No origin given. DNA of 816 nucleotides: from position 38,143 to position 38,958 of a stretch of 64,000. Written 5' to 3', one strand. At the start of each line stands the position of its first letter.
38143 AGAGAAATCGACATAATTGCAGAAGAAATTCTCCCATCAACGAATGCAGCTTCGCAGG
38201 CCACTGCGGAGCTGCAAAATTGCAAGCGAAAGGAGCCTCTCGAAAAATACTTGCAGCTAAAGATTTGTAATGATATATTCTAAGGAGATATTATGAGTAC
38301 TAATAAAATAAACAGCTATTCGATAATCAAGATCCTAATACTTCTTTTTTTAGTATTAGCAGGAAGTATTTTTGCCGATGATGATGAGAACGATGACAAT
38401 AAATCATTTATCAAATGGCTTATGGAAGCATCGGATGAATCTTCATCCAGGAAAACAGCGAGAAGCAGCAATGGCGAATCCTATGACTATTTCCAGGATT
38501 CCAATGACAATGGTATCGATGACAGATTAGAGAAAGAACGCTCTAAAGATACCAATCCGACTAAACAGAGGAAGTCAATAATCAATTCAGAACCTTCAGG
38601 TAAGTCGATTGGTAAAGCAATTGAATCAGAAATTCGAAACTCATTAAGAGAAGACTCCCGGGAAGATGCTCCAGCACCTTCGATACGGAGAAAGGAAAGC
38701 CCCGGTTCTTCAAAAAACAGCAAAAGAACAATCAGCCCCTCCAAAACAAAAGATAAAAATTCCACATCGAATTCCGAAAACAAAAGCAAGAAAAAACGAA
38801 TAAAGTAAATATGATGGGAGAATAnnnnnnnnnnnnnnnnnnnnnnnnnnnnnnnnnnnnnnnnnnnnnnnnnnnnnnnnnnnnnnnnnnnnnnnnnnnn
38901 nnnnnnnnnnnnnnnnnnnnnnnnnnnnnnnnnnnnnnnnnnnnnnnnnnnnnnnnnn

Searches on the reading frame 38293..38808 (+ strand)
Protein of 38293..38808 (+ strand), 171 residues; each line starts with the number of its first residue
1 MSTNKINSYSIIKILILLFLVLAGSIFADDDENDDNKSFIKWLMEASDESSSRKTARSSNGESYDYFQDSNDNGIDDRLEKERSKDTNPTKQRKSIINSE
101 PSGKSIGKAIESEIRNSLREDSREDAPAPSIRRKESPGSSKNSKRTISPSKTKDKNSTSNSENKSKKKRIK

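Call 4: search_protein_families(library=pfam, proteins=[window:38293-38808:+], max_evalue=1)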
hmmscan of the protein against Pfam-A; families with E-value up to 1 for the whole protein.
window:38293-38808:+ (171 aa): 3 families
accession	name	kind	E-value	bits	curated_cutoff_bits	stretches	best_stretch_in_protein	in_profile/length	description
PF03202.18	Lipoprotein_10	-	0.02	15.7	22.4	1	26-70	10-57/128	Putative mycoplasma lipoprotein, C-terminal region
PF02020.24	W2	-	0.078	13.5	30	1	37-52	63-78/79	eIF4-gamma/eIF5/eIF2-epsilon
PF06589.16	CRA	-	0.79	10.2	26.6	0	8-98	4-70/123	Circumsporozoite-related antigen (CRA)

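Call 19: search_protein_families(library=ncbifam, proteins=[window:38293-38808:+], max_evalue=0.1)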
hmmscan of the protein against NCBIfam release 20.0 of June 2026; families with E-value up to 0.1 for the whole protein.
window:38293-38808:+ (171 aa): 0 families
